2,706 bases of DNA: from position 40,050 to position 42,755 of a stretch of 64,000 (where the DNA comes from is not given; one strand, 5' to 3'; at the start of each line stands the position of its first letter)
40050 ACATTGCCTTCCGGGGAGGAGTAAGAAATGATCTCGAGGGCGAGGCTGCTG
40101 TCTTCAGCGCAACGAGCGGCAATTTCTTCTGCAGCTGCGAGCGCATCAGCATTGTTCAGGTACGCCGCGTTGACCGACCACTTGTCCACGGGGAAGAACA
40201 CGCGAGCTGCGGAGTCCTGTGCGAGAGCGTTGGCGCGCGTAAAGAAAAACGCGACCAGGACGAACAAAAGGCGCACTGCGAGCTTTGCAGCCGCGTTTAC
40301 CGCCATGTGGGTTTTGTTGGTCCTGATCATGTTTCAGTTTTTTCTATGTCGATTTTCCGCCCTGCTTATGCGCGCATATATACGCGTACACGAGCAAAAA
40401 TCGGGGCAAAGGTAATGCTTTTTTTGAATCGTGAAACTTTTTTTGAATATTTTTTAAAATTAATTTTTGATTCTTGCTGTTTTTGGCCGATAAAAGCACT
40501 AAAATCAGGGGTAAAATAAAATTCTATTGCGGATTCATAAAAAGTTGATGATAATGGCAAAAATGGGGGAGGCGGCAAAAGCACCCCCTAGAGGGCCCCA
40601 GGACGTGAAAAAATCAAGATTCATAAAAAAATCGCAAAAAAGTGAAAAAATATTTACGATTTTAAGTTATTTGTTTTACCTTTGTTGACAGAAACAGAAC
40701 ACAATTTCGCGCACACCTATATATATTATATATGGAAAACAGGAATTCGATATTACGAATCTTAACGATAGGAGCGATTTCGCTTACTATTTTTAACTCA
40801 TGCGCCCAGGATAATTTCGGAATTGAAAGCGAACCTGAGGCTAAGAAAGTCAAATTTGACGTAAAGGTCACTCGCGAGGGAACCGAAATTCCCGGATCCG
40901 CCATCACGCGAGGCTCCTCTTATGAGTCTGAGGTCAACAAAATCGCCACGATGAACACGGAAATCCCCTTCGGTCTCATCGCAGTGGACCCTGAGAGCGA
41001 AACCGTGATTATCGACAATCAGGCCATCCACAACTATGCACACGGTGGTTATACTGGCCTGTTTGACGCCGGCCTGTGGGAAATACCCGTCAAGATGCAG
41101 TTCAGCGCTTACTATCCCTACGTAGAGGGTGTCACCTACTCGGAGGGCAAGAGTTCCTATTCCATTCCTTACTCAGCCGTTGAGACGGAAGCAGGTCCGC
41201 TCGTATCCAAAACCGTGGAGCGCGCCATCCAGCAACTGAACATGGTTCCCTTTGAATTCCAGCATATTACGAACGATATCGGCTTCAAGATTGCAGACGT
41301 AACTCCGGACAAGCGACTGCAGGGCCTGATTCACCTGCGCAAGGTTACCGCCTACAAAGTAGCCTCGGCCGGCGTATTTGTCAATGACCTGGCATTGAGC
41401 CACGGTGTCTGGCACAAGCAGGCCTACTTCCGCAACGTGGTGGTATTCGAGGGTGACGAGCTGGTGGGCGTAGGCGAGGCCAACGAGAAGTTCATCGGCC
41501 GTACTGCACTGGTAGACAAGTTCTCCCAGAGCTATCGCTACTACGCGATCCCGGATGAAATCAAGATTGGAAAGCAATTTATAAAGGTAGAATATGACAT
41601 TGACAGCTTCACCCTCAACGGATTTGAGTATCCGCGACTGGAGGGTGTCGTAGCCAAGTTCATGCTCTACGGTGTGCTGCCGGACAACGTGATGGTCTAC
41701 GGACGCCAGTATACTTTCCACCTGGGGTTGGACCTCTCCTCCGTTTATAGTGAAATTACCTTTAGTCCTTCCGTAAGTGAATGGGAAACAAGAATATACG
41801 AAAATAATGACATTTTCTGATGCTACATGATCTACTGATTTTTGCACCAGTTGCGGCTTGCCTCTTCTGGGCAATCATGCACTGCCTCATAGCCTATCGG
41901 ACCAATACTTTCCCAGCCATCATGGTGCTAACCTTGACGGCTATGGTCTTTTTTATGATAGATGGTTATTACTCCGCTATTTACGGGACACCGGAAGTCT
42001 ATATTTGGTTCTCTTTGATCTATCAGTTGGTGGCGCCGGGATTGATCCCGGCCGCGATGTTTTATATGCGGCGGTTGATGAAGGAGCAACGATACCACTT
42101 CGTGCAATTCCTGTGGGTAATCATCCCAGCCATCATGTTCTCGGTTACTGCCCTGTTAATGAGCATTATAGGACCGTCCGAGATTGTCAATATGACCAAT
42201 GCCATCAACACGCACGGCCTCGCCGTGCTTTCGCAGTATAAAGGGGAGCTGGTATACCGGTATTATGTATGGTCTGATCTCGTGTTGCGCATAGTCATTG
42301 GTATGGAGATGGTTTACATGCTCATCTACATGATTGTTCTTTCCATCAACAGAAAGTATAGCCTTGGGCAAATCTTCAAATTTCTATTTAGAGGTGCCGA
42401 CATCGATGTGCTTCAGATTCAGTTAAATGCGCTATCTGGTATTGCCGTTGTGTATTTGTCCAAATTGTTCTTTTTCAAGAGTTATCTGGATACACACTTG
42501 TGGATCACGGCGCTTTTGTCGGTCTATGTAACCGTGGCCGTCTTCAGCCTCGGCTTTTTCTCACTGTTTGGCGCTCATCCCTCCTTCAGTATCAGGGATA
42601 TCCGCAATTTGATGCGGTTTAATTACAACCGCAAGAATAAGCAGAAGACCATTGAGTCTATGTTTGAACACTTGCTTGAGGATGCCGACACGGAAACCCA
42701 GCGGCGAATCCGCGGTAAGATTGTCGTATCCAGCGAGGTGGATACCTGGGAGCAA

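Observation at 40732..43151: Pilin-like lipoprotein translationally coupled to a seven-TM AraC regulator, divergent from the pilus operon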

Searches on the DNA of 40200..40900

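Call 76: search_rna_families(source=window, start=40200, end=40900, threshold=evalue, max_evalue=1)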
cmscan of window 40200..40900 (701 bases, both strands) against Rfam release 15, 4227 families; matches with E-value up to 1: 0.
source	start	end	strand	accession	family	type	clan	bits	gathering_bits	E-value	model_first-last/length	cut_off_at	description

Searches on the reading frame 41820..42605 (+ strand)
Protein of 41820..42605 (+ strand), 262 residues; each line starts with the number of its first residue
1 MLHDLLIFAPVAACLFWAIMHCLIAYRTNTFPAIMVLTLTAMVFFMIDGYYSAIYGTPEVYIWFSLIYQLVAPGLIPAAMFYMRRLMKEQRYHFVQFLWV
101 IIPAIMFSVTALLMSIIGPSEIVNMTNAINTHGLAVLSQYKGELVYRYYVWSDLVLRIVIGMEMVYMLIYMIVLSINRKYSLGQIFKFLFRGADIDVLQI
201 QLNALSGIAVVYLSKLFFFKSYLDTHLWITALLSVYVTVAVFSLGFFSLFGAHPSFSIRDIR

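Call 38: search_protein_representatives(alignment_id=A3)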
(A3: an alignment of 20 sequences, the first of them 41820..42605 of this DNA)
Query: 20 sequences, 262 profile positions. Proteins with E-value up to 0.001 (for the whole library): 397; up to 1e-10: 255; up to 1e-30: 83. The best 150 are listed.
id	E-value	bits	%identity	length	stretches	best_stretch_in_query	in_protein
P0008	1.2e-93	329.8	-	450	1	1-262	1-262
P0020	1.2e-91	323.2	-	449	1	1-261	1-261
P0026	1.5e-89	316.3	-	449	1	1-262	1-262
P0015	1.1e-88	313.5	-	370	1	1-262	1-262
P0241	2.8e-77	276.1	-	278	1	1-239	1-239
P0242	2.2e-76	273.2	-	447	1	1-262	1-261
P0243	1.2e-72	261.0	-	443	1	1-262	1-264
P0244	2.2e-72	260.1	-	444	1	1-262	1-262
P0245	1.4e-71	257.4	-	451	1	1-262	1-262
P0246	1.4e-69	250.9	-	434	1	1-262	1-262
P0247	2.6e-69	250.0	-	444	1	2-262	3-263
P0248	1.4e-67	244.4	-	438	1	1-262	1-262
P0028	1.2e-65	238.0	-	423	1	1-261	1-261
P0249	1.7e-65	237.5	-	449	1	1-262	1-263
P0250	1.0e-63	231.7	-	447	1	1-261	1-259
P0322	7.5e-27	110.8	-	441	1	1-260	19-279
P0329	6.9e-25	104.4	-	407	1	1-259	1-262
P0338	2.1e-22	96.2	-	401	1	1-261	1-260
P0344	1.7e-21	93.3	-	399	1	1-260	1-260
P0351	1.4e-20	90.3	-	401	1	1-258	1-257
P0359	1.7e-19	86.7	-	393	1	1-258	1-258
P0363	4.2e-19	85.4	-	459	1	1-249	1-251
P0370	3.1e-18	82.6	-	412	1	3-260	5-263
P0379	1.6e-17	80.3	-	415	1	1-249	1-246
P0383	3.2e-17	79.3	-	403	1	1-249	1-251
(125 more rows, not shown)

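Call 39: search_protein_families(library=pfam, proteins=[P0322, P0329, P0338, P0344, P0351, P0359, P0363, P0370, P0379, P0383], max_evalue=0.001)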
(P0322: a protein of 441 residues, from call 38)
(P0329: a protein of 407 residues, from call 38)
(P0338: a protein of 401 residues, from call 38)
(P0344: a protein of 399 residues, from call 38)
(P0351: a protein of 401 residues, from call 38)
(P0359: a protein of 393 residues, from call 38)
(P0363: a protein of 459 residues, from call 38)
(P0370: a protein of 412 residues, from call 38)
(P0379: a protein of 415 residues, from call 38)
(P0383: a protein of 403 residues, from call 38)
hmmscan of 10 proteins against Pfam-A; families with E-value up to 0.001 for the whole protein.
P0322 (441 aa): 2 families
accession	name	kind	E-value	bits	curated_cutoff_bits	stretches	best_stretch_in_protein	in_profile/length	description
PF12833.13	HTH_18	-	1.1e-12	48.5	33.6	1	356-433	2-78/80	Helix-turn-helix domain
PF00165.29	HTH_AraC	-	3.6e-08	33.8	26.6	1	402-432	11-40/42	Bacterial regulatory helix-turn-helix proteins, AraC family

P0329 (407 aa): 2 families
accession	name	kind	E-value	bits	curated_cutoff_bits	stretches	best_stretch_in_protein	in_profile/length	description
PF12833.13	HTH_18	-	1.1e-14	55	33.6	1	329-404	4-78/80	Helix-turn-helix domain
PF00165.29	HTH_AraC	-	2.6e-08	34.2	26.6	1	375-403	13-40/42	Bacterial regulatory helix-turn-helix proteins, AraC family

P0338 (401 aa): 2 families
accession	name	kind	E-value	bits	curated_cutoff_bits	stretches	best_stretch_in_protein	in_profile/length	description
PF12833.13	HTH_18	-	2.6e-16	60.1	33.6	1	320-398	2-79/80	Helix-turn-helix domain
PF00165.29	HTH_AraC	-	0.00034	21.1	26.6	0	367-398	12-42/42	Bacterial regulatory helix-turn-helix proteins, AraC family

P0344 (399 aa): 2 families
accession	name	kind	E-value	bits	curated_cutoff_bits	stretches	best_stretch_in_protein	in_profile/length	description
PF12833.13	HTH_18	-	4e-17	62.7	33.6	1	315-392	2-78/80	Helix-turn-helix domain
PF00165.29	HTH_AraC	-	7.9e-14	51.8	26.6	1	364-391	14-40/42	Bacterial regulatory helix-turn-helix proteins, AraC family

P0351 (401 aa): 2 families
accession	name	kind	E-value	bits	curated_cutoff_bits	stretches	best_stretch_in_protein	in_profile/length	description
PF12833.13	HTH_18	-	1.9e-14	54.1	33.6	1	318-393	4-78/80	Helix-turn-helix domain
PF00165.29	HTH_AraC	-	6.1e-13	49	26.6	1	364-393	13-41/42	Bacterial regulatory helix-turn-helix proteins, AraC family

P0359 (393 aa): 2 families
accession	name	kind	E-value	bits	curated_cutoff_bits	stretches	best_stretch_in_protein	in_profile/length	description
PF12833.13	HTH_18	-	1.5e-16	60.9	33.6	1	310-389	1-79/80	Helix-turn-helix domain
PF00165.29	HTH_AraC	-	1.1e-10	41.7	26.6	1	358-388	12-41/42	Bacterial regulatory helix-turn-helix proteins, AraC family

P0363 (459 aa): 2 families
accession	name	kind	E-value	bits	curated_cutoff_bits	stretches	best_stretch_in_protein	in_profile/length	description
PF12833.13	HTH_18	-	1.1e-15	58.1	33.6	1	373-451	2-79/80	Helix-turn-helix domain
PF00165.29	HTH_AraC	-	1.5e-14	54.1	26.6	2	419-450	11-41/42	Bacterial regulatory helix-turn-helix proteins, AraC family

P0370 (412 aa): 2 families
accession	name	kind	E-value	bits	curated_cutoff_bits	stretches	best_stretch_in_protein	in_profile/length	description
PF12833.13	HTH_18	-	8.8e-17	61.6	33.6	1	328-405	1-77/80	Helix-turn-helix domain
PF00165.29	HTH_AraC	-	1.6e-08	34.9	26.6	1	374-405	10-40/42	Bacterial regulatory helix-turn-helix proteins, AraC family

P0379 (415 aa): 2 families
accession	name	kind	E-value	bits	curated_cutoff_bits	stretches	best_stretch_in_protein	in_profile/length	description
PF12833.13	HTH_18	-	2.8e-15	56.8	33.6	1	334-413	1-79/80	Helix-turn-helix domain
PF00165.29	HTH_AraC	-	1.8e-08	34.7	26.6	1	383-410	13-39/42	Bacterial regulatory helix-turn-helix proteins, AraC family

P0383 (403 aa): 2 families
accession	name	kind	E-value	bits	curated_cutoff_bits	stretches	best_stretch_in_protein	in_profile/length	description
PF12833.13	HTH_18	-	1.8e-14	54.2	33.6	1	322-399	2-78/80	Helix-turn-helix domain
PF00165.29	HTH_AraC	-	7.2e-09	36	26.6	0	368-399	11-41/42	Bacterial regulatory helix-turn-helix proteins, AraC family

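Call 40: list_cluster_members(proteins=[P0329, P0338, P0344, P0351, P0359, P0363, P0370, P0379, P0383, P0322])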
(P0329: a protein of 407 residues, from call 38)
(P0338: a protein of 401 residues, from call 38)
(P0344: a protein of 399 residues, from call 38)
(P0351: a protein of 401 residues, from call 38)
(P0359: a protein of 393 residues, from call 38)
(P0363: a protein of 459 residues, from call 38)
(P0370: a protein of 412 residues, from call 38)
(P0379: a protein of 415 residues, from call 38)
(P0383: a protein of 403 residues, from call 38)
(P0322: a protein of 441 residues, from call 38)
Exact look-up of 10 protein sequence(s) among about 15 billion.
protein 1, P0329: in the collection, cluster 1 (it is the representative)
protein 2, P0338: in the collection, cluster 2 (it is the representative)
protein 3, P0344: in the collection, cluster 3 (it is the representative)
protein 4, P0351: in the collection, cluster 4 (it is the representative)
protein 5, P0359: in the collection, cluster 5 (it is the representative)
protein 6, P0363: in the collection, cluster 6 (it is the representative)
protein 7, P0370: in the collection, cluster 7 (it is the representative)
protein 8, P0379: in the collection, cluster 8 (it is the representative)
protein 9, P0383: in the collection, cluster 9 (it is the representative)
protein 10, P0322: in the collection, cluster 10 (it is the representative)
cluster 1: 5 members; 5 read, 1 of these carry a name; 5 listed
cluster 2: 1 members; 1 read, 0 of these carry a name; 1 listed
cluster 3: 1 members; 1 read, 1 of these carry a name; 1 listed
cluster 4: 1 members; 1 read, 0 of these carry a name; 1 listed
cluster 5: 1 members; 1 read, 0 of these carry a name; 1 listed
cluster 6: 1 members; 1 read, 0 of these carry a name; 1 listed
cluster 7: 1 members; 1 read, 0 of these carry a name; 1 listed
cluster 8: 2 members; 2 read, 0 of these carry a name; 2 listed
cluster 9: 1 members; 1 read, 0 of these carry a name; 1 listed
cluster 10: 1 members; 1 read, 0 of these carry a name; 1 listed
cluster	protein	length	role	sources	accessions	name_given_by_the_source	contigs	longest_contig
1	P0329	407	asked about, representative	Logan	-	-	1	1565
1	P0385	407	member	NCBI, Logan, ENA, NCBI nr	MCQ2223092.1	MAG: helix-turn-helix transcriptional regulator [Bacteroidaceae bacterium] | helix-turn-helix transcriptional regulator [Bacteroidaceae bacterium]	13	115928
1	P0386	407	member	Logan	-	-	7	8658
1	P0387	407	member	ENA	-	-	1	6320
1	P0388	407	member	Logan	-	-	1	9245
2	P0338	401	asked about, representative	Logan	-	-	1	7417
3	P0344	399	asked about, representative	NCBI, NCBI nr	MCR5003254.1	MAG: helix-turn-helix transcriptional regulator [Bacteroidales bacterium] | helix-turn-helix transcriptional regulator [Bacteroidales bacterium]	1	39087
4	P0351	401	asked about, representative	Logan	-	-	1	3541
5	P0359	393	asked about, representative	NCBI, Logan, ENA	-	-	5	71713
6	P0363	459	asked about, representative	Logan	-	-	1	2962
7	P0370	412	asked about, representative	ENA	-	-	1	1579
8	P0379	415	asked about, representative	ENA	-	-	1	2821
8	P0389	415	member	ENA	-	-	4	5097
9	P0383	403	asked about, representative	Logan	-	-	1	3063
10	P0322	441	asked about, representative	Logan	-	-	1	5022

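Call 41: find_encoding_contigs(protein=P0359, flank=8000, max_places=1)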
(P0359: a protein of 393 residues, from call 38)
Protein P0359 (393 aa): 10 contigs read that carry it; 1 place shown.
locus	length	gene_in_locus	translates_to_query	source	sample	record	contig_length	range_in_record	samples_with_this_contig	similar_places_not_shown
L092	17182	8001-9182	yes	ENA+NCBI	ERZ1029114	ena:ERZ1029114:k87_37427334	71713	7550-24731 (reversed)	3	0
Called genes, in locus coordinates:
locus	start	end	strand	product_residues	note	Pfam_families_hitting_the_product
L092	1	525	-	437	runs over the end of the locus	PF00155:Aminotran_1_2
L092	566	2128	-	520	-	PF00474:SSF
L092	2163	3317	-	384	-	PF07396:Porin_O_P (faint)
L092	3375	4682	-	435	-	PF00501:AMP-binding, PF14535:AMP-binding_C_2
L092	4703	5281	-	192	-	PF01558:POR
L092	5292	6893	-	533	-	PF01855:POR_N, PF02775:TPP_enzyme_C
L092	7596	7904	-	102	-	-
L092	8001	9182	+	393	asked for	PF12833:HTH_18, PF00165:HTH_AraC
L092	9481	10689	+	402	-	PF25919:BSH_CusB (faint), PF25917:BSH_RND, PF25973:BSH_CzcB (weak), PF25876:HH_MFP_RND, PF25944:Beta-barrel_RND, PF25967:RND-MFP_C, PF25989:YknX_C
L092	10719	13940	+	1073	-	PF00873:ACR_tran, PF03176:MMPL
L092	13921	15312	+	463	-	PF02321:OEP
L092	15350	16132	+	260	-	PF00132:Hexapep (weak), PF25084:LbH_EIF2B (weak), PF25087:GMPPB_C (weak), PF00132:Hexapep (weak), PF13720:Acetyltransf_11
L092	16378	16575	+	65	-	-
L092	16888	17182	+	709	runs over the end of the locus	PF03477:ATP-cone, PF13597:NRDD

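Call 42: find_encoding_contigs(protein=P0385, flank=8000, max_places=1)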
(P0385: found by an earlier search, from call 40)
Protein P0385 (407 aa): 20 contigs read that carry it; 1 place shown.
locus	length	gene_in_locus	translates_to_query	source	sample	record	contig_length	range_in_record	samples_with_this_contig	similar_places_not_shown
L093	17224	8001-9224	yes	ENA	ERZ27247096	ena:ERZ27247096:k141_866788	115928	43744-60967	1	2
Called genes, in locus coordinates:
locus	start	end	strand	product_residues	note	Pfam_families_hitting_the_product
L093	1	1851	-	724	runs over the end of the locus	PF25174:Beta-prop_THOC3 (faint), PF26550:Tricorn_2nd (faint), PF00930:DPPIV_N (faint), PF07676:PD40 (faint), PF26549:Tricorn_N (weak), PF00326:Peptidase_S9, PF00561:Abhydrolase_1 (weak), PF01738:DLH (faint)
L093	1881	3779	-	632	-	PF14849:YidC_periplas, PF02096:60KD_IMP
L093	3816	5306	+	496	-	PF11276:DUF3078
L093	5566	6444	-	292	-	-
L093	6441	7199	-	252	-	PF01553:Acyltransferase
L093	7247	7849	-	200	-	PF03193:RsgA_GTPase (faint), PF01926:MMR_HSR1, PF02421:FeoB_N, PF00350:Dynamin_N (faint)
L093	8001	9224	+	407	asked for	PF12833:HTH_18, PF00165:HTH_AraC (weak)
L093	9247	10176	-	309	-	PF02965:Met_synt_B12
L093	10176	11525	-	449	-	PF12890:DHOase, PF01979:Amidohydro_1, PF07969:Amidohydro_3 (weak)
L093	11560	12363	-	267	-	PF00535:Glycos_transf_2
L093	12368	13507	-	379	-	PF18306:LDcluster4 (weak)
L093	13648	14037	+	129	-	-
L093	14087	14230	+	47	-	-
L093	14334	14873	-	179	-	PF00210:Ferritin (weak), PF02915:Rubrerythrin, PF23458:DUF7130 (faint), PF23455:DUF7129 (weak), PF21349:RUBY_RBDX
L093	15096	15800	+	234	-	PF02146:SIR2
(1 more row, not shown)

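Call 74: search_protein_families(library=pfam, alignment_id=A3, max_evalue=5)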
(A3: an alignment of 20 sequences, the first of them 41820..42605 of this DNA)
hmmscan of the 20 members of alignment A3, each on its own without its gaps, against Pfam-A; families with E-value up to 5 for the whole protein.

A. member 1, window:41820-42605:+ (262 aa): 0 families

B. families by the number of members that match (of 20 scanned): 16 families
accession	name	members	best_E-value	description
PF05569.17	Peptidase_M56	2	0.00034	BlaR1 peptidase M56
PF24057.1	DUF7358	1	0.01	Domain of unknown function (DUF7358)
PF06024.17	Orf78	1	0.012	Orf78 (ac78)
PF05454.16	DAG1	1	0.014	Dystroglycan (Dystrophin-associated glycoprotein 1)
PF13301.11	DUF4079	1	0.023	Protein of unknown function (DUF4079)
PF11847.13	GT-C_AftD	1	0.053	Alpha-(1->3)-arabinofuranosyltransferase, N-terminal GT-C domain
PF17372.7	DUF5394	1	0.066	Family of unknown function (DUF5394)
PF19621.4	DUF6126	1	0.095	Family of unknown function (DUF6126)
PF19885.4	DUF6358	1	0.1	Family of unknown function (DUF6358)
PF04241.20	DUF423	1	0.22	Protein of unknown function (DUF423)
PF05680.17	ATP-synt_E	1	0.37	ATP synthase E chain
PF01384.25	PHO4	1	0.43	Phosphate transporter family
PF04995.19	CcmD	1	0.44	Heme exporter protein D (CcmD)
PF16479.10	DUF5056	1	0.52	Domain of unknown function (DUF5056)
PF19865.4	DUF6338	1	0.69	Family of unknown function (DUF6338)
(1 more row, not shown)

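Call 75: search_solved_structures(query=A3, max_evalue=5)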
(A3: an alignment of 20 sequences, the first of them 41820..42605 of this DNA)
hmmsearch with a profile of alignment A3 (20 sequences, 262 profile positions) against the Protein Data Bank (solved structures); distinct sequences matched with E-value up to 5: 0.
